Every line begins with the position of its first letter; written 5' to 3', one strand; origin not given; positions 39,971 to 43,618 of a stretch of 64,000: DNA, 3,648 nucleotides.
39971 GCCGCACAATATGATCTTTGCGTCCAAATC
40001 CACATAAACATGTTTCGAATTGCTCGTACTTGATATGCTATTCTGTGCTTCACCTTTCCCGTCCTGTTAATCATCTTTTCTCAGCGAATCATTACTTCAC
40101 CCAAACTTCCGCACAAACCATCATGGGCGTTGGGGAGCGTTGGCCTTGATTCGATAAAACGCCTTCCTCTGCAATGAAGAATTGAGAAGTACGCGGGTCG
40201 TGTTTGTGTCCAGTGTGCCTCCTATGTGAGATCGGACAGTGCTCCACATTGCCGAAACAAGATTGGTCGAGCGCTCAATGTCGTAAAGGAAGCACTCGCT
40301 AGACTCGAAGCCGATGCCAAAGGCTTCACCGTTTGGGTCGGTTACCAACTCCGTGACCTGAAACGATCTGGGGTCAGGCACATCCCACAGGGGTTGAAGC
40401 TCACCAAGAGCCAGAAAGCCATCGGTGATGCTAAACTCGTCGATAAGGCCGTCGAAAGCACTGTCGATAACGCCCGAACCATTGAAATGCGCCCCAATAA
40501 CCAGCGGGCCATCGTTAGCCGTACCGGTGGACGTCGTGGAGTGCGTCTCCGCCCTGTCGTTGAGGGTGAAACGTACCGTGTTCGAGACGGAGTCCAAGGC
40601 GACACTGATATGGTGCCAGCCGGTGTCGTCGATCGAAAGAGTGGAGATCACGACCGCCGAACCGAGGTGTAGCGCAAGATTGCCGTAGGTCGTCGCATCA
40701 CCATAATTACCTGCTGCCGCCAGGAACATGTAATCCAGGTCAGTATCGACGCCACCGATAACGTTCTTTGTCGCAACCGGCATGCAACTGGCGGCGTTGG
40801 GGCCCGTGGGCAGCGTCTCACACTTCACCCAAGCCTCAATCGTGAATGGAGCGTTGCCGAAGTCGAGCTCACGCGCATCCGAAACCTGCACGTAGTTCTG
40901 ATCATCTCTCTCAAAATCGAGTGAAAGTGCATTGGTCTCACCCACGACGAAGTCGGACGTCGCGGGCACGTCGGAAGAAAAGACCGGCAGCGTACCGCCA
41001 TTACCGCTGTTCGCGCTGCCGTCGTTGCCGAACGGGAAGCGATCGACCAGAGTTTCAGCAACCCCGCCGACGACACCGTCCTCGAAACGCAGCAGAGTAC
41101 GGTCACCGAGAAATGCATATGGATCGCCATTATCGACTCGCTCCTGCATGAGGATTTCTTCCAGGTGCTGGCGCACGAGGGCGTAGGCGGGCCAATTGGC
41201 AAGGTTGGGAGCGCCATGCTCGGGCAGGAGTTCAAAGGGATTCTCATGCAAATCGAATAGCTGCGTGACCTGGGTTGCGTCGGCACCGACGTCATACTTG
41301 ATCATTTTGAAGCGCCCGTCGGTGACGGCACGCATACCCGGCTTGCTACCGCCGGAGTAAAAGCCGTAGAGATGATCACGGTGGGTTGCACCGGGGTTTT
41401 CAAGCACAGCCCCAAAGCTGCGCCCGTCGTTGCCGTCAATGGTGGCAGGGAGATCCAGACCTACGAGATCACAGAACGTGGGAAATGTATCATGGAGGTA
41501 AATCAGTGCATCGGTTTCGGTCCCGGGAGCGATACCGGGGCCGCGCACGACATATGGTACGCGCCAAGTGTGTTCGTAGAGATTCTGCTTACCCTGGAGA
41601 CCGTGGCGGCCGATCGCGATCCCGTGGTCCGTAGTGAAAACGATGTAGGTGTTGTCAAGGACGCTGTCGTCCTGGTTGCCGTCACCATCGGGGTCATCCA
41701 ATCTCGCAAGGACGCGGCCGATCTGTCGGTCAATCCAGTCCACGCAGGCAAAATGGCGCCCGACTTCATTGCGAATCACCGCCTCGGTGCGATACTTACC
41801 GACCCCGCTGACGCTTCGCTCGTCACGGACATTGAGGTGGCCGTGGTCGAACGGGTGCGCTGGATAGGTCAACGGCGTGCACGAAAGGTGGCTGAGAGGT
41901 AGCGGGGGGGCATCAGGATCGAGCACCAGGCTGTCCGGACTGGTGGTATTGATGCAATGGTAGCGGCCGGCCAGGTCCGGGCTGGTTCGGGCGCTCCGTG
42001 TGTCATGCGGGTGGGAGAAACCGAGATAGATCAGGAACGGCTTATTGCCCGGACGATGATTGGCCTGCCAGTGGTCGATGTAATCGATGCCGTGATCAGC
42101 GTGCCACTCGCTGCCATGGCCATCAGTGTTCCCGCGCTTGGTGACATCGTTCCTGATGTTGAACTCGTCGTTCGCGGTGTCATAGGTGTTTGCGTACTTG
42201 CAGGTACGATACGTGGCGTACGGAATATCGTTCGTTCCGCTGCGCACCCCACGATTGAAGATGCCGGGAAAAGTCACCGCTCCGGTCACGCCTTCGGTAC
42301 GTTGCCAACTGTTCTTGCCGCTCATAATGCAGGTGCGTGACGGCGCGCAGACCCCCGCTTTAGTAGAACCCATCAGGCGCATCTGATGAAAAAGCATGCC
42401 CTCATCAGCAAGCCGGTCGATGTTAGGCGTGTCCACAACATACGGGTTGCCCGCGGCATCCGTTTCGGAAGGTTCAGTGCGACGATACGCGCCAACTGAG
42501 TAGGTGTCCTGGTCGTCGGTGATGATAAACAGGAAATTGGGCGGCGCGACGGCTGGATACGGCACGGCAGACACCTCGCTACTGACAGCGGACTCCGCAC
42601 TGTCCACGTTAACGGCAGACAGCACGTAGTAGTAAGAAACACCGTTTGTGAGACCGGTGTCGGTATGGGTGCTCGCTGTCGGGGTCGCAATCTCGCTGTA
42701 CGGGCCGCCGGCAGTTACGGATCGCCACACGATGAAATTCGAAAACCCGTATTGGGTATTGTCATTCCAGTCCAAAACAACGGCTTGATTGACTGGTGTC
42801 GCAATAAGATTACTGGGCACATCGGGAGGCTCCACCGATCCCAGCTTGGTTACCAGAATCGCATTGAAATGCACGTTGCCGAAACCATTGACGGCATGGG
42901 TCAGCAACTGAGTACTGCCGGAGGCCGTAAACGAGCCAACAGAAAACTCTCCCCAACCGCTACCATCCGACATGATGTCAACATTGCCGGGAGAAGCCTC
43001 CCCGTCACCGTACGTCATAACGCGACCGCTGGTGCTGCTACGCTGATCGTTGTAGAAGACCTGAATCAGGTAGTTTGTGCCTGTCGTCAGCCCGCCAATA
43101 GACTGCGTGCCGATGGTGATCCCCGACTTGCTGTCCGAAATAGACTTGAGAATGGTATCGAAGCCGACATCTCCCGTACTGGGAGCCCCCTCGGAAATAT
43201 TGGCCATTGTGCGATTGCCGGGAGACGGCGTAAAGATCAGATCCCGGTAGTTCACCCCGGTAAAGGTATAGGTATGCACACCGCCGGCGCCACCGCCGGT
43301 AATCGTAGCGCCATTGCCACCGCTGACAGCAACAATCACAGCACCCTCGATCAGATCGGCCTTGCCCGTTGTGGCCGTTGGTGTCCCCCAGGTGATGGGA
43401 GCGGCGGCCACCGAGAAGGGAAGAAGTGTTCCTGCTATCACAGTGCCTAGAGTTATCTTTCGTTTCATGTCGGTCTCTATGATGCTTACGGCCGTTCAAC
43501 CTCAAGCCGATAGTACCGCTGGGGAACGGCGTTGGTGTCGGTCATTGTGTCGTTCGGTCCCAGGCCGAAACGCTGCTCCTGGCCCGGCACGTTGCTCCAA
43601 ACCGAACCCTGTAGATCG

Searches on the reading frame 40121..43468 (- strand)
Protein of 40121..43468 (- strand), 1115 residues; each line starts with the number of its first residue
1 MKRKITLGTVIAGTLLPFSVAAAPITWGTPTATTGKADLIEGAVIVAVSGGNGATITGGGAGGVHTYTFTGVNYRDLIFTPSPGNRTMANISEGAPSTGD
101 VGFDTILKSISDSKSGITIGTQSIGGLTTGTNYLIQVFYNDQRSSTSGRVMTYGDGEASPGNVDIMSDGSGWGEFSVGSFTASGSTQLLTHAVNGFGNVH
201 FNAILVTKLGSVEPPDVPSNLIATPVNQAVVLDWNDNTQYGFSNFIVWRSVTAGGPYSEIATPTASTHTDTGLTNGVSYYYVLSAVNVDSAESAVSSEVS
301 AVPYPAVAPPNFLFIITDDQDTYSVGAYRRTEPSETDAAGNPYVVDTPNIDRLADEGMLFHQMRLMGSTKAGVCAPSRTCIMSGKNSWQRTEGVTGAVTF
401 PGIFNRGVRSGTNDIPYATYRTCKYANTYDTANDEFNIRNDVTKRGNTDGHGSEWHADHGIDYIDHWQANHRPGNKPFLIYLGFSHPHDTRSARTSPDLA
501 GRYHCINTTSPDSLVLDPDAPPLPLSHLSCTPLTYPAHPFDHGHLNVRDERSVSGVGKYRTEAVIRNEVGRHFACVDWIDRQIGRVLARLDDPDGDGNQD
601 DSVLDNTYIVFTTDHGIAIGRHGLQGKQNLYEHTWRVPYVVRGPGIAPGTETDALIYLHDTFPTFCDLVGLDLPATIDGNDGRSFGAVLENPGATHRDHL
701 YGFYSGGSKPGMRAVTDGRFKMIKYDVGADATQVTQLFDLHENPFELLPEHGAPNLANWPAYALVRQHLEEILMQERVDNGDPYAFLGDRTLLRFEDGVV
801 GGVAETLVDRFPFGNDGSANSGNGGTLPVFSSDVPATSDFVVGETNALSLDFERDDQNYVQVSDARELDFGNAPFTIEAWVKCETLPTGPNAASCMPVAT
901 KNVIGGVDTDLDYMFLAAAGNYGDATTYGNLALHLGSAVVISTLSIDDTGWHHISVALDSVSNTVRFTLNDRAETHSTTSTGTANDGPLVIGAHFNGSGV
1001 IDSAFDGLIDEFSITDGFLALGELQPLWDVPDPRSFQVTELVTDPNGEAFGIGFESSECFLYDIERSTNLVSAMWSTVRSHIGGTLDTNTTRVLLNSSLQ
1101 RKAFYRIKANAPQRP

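Call 6: search_protein_families(library=pfam, proteins=[window:40121-43468:-], max_evalue=0.001)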
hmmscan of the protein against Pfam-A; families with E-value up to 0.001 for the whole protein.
window:40121-43468:- (1115 aa): 3 families
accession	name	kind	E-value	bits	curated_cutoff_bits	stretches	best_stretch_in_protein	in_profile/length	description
PF00884.28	Sulfatase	-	1.4e-27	97.2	25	1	310-670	1-300/301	Sulfatase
PF13385.13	Laminin_G_3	-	5.2e-16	59.6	27.6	1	856-1019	3-145/151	Concanavalin A-like lectin/glucanases superfamily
PF16347.10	SGSH_C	-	2.6e-13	50.8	29.3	1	620-776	1-151/154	N-sulphoglucosamine sulphohydrolase, C-terminal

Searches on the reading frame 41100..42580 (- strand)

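Call 70: search_solved_structures(query=window:41100-42580:-, max_evalue=1e-30)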
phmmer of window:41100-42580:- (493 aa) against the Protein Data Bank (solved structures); distinct sequences matched with E-value up to 1e-30: 0.
